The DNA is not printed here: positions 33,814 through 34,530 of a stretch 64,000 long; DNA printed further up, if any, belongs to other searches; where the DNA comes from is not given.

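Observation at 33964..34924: Unusual effector pair: minimal NDT/DNPH1-fold protein translationally coupled to a NUDIX hydrolase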

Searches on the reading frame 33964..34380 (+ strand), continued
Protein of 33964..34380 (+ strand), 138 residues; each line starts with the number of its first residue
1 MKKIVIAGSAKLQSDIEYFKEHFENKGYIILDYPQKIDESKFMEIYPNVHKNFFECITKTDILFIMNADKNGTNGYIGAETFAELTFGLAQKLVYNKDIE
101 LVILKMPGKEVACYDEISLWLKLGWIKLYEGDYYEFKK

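Call 29: fold_search(model_id=the predicted structure, library=pdb)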
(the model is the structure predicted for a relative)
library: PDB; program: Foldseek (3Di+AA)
matches with E <= 10: 1221; with E <= 0.001: 7
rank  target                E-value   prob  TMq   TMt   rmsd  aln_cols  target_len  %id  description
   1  4jen_A                2.7e-04  1.00  0.54  0.61   4.9       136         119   12  Structure of Clostridium botulinum CMP N-glycosidase, BcmB (released 2013-09-11)
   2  4mcj_C                3.6e-04  1.00  0.60  0.56   4.6       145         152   17  Crystal structure of a putative nucleoside deoxyribosyltransferase (BDI_0649) from Parabacteroides distasonis ATCC 850 (released 2013-09-04)
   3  2a0k_A                5.7e-04  1.00  0.51  0.45   3.7       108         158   18  Crystal structure of Nucleoside 2-deoxyribosyltransferase from Trypanosoma brucei at 1.8 A resolution (released 2005-07-26)
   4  4mcj_J                5.7e-04  1.00  0.58  0.54   5.2       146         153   16  Crystal structure of a putative nucleoside deoxyribosyltransferase (BDI_0649) from Parabacteroides distasonis ATCC 850 (released 2013-09-04)
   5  4mcj_A                7.9e-04  1.00  0.59  0.55   4.6       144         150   17  Crystal structure of a putative nucleoside deoxyribosyltransferase (BDI_0649) from Parabacteroides distasonis ATCC 850 (released 2013-09-04)
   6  4mcj_E                9.7e-04  1.00  0.60  0.56   4.4       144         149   17  Crystal structure of a putative nucleoside deoxyribosyltransferase (BDI_0649) from Parabacteroides distasonis ATCC 850 (released 2013-09-04)
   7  4mcj_I                9.7e-04  1.00  0.57  0.54   5.0       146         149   18  Crystal structure of a putative nucleoside deoxyribosyltransferase (BDI_0649) from Parabacteroides distasonis ATCC 850 (released 2013-09-04)
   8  4jen_B                1.4e-03  1.00  0.56  0.62   5.1       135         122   19  Structure of Clostridium botulinum CMP N-glycosidase, BcmB (released 2013-09-11)
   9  4ohr                  1.4e-03  1.00  0.53  0.48   4.5       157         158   11  Crystal structure of MilB from Streptomyces rimofaciens (released 2014-06-25)
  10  4jel                  2.3e-03  1.00  0.54  0.49   5.1       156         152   12  Structure of MilB Streptomyces rimofaciens CMP N-glycosidase (released 2013-09-11)
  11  9emx_C                4.2e-03  1.00  0.50  0.46   3.6       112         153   18  Nucleoside 2'deoxyribosyltransferase from Chroococcidiopsis thermalis PCC 7203 Double Mutant Y7F A9S bound to Cordycep (released 2025-05-07)
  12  4ohb                  4.2e-03  1.00  0.58  0.51   4.8       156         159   12  Crystal structure of MilB E103A in complex with 5-hydroxymethylcytidine 5'-monophosphate (hmCMP) from Streptomyces rimof (released 2014-06-25)
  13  9lmq_D                4.8e-03  0.99  0.51  0.26   6.5       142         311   13  Cryo-EM structure of TIR-STING/c-di-GMP complex (released 2025-08-27)
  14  7tlv                  4.8e-03  0.97  0.44  0.31   8.3       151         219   15  Structure of Neisseria gonorrhoeae peptidoglycan O-acetyltransferase B (PatB) substituted with selenomethionine (released 2023-01-25)
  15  4jem_A                5.5e-03  0.99  0.54  0.48   5.1       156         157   12  Crystal structure of MilB complexed with cytidine 5'-monophosphate (released 2013-09-11)
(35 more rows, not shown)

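Call 35: search_solved_structures(query=A2, max_evalue=10, show_alignments=3)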
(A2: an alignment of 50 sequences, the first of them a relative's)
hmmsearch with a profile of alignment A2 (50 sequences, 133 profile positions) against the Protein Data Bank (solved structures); distinct sequences matched with E-value up to 10: 10.
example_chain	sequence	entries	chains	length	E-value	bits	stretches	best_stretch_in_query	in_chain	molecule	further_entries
2lr0_A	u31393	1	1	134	0.078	16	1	3-49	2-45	P-loop ntpase fold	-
9fhb_C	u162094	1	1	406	0.093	15.8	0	35-79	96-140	Haptoglobin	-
2lci_A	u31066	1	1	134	0.11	15.5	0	3-49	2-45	Protein OR36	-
8xwx_E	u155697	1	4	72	0.39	13.8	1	11-54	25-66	B-cell receptor-associated protein 31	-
4jzl_A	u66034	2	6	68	0.42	13.7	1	11-54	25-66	B-cell receptor-associated protein 31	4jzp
2l69_A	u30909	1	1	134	0.64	13.1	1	3-47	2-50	Rossmann 2x3 fold protein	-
4prk_A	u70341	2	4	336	0.75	12.9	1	19-86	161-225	4-phosphoerythronate dehydrogenase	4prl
4zv6_B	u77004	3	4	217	1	12.4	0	4-44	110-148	Octarellin V.1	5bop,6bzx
3agk_A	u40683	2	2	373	1.2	12.1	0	13-40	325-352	Peptide chain release factor subunit 1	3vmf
8se2_A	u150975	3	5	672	1.7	11.7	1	24-76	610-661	Protein kinase C beta type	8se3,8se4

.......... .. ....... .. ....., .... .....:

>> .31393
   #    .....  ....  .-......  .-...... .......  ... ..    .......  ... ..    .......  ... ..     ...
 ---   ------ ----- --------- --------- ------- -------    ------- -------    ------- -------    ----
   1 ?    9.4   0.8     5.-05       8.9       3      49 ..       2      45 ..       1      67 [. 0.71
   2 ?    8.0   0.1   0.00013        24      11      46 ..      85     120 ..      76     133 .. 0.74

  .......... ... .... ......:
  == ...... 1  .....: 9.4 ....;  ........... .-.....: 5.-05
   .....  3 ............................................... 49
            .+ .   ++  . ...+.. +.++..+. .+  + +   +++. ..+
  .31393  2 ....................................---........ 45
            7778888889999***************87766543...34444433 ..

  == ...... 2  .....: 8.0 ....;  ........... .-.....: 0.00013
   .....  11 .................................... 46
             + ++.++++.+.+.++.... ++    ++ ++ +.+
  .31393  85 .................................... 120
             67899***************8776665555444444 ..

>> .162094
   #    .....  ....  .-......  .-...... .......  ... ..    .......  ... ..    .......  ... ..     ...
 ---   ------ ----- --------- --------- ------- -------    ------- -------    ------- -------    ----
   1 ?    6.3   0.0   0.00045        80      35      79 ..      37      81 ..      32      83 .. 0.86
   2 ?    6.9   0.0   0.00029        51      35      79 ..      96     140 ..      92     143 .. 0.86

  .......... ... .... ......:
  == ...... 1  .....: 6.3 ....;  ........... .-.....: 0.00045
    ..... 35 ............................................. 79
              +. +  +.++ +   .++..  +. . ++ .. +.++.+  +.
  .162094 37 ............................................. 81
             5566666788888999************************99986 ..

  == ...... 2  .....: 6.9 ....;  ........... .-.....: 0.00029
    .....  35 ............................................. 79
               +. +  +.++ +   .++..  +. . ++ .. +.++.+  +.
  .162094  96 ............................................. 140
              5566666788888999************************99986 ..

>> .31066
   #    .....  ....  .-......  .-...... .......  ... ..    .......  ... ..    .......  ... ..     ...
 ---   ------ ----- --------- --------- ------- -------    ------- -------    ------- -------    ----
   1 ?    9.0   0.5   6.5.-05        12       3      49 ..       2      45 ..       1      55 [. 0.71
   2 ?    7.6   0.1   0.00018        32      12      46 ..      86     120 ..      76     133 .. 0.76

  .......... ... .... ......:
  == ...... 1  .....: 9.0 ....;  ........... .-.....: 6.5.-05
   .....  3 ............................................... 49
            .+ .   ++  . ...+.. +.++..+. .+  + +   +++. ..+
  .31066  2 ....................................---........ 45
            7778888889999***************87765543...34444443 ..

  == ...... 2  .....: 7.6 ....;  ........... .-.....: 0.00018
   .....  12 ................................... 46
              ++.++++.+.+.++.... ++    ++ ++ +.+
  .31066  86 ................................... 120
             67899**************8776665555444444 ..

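Call 36: search_protein_families(library=pfam, alignment_id=A2, max_evalue=0.1)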
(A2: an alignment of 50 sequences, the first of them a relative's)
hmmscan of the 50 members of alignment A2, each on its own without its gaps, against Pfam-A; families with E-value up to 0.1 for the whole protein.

A. member 1, P0001 (138 aa): 0 families

B. families by the number of members that match (of 50 scanned): 17 families
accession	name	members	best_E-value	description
PF01866.22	Diphthamide_syn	4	0.0018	Putative diphthamide synthesis protein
PF02826.25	2-Hacid_dh_C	2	0.059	D-isomer specific 2-hydroxyacid dehydrogenase, NAD binding domain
PF18842.6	LPD26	1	0.0035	Large polyvalent protein associated domain 26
PF23452.1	HPAT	1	0.0043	Hydroxyproline O-arabinosyltransferase family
PF00726.22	IL10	1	0.0053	Interleukin 10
PF22396.1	DUF6976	1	0.008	Family of unknown function (DUF6976)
PF09520.16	RE_TdeIII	1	0.018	Type II restriction endonuclease, TdeIII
PF14359.12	DUF4406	1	0.028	Domain of unknown function (DUF4406)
PF17533.7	DUF5452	1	0.033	Family of unknown function (DUF5452)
PF00647.24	EF1G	1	0.046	Elongation factor 1 gamma, conserved domain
PF01373.23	Glyco_hydro_14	1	0.05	Glycosyl hydrolase family 14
PF17416.8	Glycoprot_B_PH1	1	0.073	Herpesvirus Glycoprotein B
PF14283.11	CD1107-like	1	0.082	Mobile element protein CD1107-like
PF03161.18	LAGLIDADG_2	1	0.09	LAGLIDADG DNA endonuclease family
PF24083.1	Phage_ssDNA_bind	1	0.093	Putative phage ssDNA-binding domain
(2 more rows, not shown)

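Call 59: search_dna_similar(query=window:33964-34377:+, collection=phages, mode=protein, max_evalue=0.001, max_rows=15)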
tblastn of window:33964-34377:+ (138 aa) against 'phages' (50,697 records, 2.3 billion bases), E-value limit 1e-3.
No match.

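Call 60: search_dna_similar(query=window:33964-34377:+, collection=plasmids, mode=protein, max_evalue=0.001, max_rows=15)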
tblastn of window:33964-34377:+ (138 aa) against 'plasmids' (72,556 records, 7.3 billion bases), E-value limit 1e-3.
Records with a match: 6; places in all: 6; records where one place covers at least 80% of the query: 0.
Best place of each record, by identity: <60% 6.
By first word of the organism name: Enterococcus 6.
By predicted mobility (MOB-suite, as given by PLSDB): non-mobilizable 6.
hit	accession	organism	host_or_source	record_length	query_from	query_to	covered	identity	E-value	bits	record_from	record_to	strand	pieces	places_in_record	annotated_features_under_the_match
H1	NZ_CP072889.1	Enterococcus raffinosus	stream/river surface water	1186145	21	130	80%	37.2%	5e-19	89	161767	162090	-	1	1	record has no annotation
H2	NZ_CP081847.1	Enterococcus raffinosus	Homo sapiens,feces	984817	52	130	57%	41.8%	2e-15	79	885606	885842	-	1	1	hypothetical protein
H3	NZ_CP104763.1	Enterococcus raffinosus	-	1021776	52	130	57%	40.5%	2e-14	76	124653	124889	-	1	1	record has no annotation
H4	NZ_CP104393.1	Enterococcus raffinosus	fermented food (Meju)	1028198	52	130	57%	40.5%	2e-14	76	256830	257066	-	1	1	record has no annotation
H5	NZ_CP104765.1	Enterococcus raffinosus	Homo sapiens,urine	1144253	52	130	57%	40.5%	2e-14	76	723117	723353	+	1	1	record has no annotation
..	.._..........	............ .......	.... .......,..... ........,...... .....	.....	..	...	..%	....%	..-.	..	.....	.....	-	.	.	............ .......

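Call 61: get_annotated_region(hit=H2, flank=5000)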
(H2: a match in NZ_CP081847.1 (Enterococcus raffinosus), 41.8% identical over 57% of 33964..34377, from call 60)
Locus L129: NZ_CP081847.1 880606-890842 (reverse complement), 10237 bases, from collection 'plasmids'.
description: Enterococcus raffinosus strain CX012922 plasmid pCX012922, complete sequence
organism: Enterococcus raffinosus (NCBI taxid 71452)
taxonomy: Bacteria; Bacillota; Bacilli; Lactobacillales; Enterococcaceae; Enterococcus; Enterococcus raffinosus
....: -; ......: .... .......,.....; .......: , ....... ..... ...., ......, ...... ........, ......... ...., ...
typing (MOB-suite, as given by PLSDB): non-mobilizable
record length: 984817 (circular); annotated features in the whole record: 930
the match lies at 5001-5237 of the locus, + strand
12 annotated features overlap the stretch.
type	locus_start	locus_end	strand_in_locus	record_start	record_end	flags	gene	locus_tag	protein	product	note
CDS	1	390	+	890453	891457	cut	-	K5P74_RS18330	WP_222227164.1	SIS domain-containing protein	GO:0005975 - carbohydrate metabolic process [Evidence IEA]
CDS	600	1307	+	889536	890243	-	-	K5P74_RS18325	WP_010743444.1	deoxynucleoside kinase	-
CDS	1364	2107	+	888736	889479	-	pnuC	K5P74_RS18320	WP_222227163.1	nicotinamide riboside transporter PnuC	GO:0015890 - nicotinamide mononucleotide transport [Evidence IEA]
CDS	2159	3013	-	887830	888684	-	-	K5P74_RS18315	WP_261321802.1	hypothetical protein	-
CDS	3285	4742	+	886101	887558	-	-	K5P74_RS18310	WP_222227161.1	HAMP domain-containing sensor histidine kinase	GO:0007165 - signal transduction [Evidence IEA]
CDS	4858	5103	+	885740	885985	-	-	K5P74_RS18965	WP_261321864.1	hypothetical protein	-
CDS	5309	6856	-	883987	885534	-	-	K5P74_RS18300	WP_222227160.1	bifunctional UDP-sugar hydrolase/5'-nucleotidase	-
CDS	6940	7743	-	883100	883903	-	-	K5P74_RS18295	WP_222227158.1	metallophosphoesterase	-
CDS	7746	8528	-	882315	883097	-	phnE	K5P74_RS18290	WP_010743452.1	phosphonate ABC transporter, permease protein PhnE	GO:0015716 - organic phosphonate transport [Evidence IEA]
CDS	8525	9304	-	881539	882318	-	phnE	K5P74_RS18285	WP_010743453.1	phosphonate ABC transporter, permease protein PhnE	GO:0015716 - organic phosphonate transport [Evidence IEA]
CDS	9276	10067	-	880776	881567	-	phnC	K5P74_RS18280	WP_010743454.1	phosphonate ABC transporter ATP-binding protein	GO:0015716 - organic phosphonate transport [Evidence IEA]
CDS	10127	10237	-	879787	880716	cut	-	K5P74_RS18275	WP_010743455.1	phosphate/phosphite/phosphonate ABC transporter substrate-binding protein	-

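Call 62: fold_search(model_id=the predicted structure, library=viral)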
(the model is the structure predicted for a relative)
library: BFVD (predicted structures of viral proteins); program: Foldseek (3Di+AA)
matches with E <= 10: 830; with E <= 0.001: 7
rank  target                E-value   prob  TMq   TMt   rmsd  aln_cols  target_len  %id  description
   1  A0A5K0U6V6            3.5e-05  1.00  0.56  0.46   8.9       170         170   16  Nucleoside 2-deoxyribosyltransferase [Yasminevirus sp. GU-2018]
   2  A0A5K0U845            7.3e-05  1.00  0.65  0.32   5.9       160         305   12  Nucleoside 2-deoxyribosyltransferase (Fragment) [Yasminevirus sp. GU-2018]
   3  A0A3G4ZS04            2.7e-04  1.00  0.52  0.43   5.1       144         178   16  Uncharacterized protein [Terrestrivirus sp.]
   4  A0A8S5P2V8            3.6e-04  1.00  0.56  0.62   5.9       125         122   15  N-deoxyribosyltransferase [Myoviridae sp. ctrf010]
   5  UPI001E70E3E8         8.5e-04  1.00  0.58  0.45   5.2       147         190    8  (no name look-up for this kind of identifier)
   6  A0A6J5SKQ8            9.1e-04  1.00  0.64  0.68   3.7       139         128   17  Nucleoside 2-deoxyribosyltransferase [uncultured Caudovirales phage]
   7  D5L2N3                9.1e-04  1.00  0.54  0.55   4.6       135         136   13  Nucleotidyl transferase [uncultured virus]
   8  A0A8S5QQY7            1.5e-03  1.00  0.51  0.39   8.0       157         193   15  Multimeric flavodoxin WrbA [Myoviridae sp. ctgXL3]
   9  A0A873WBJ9            1.9e-03  1.00  0.58  0.46   8.0       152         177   13  (no name in the UniProt tables at hand)
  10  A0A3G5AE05            2.0e-03  1.00  0.50  0.42   4.7       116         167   18  TIR domain-containing protein [Satyrvirus sp.]
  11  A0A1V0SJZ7            2.3e-03  1.00  0.61  0.24   4.4       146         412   16  Nudix hydrolase [Klosneuvirus KNV1]
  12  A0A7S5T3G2            2.8e-03  0.99  0.50  0.41   8.3       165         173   10  (no name in the UniProt tables at hand)
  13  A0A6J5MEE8            4.2e-03  1.00  0.53  0.54   4.6       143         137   15  Nucleoside 2-deoxyribosyltransferase [uncultured Caudovirales phage]
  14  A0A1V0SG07            4.2e-03  0.99  0.43  0.21   5.6       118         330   20  Spore protein YkvP/CgeB glycosyl transferase-like domain-containing protein [Hokovirus HKV1]
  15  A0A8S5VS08            5.5e-03  1.00  0.52  0.62   6.5       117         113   14  (no name in the UniProt tables at hand)
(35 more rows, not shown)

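Call 65: find_related_loci(query=A1, collection=viral_contigs, flank=5000)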
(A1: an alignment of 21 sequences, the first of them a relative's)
Query A1 (138 aa) in viral_contigs; peptide patterns used: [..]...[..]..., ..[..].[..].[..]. (x = any residue, [..] = any of these).
39 stretches matched a pattern, but none encodes a relative of the query by tblastn (E <= 1e-3).

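Call 73: find_encoding_contigs(protein=P0004, flank=3000, max_places=2)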
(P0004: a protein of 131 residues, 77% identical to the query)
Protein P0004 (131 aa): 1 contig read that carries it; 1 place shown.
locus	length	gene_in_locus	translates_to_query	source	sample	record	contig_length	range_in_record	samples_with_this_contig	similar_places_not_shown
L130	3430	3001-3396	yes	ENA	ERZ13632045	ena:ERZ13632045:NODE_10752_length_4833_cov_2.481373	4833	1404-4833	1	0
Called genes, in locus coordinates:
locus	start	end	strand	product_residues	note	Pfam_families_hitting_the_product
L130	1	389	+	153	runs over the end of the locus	PF00293:NUDIX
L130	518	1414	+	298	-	PF01381:HTH_3, PF12844:HTH_19, PF13443:HTH_26, PF13560:HTH_31, PF11188:DUF2975 (weak)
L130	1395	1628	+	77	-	-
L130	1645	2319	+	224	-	PF00702:Hydrolase, PF13419:HAD_2, PF13242:Hydrolase_like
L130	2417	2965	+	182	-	PF00293:NUDIX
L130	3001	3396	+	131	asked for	-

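Call 74: find_encoding_contigs(protein=P0005, flank=3000, max_places=3)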
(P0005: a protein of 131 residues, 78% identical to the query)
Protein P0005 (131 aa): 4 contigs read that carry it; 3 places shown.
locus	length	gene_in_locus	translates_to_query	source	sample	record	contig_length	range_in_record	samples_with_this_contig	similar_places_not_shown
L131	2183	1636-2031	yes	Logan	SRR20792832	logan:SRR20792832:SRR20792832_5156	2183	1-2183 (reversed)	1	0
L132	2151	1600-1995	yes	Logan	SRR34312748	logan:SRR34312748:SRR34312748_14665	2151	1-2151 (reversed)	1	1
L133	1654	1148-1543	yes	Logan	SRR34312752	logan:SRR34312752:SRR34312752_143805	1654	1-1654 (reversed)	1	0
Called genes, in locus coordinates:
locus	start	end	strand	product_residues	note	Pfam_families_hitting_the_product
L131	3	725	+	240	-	?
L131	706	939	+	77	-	-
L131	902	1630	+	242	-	PF00702:Hydrolase, PF13419:HAD_2, PF13242:Hydrolase_like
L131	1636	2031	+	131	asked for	-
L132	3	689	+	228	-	?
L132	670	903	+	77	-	-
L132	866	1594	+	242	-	PF00702:Hydrolase, PF13419:HAD_2, PF13242:Hydrolase_like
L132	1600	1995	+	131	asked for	-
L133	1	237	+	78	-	?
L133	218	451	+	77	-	-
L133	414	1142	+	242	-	PF00702:Hydrolase, PF13419:HAD_2, PF13242:Hydrolase_like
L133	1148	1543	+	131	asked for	-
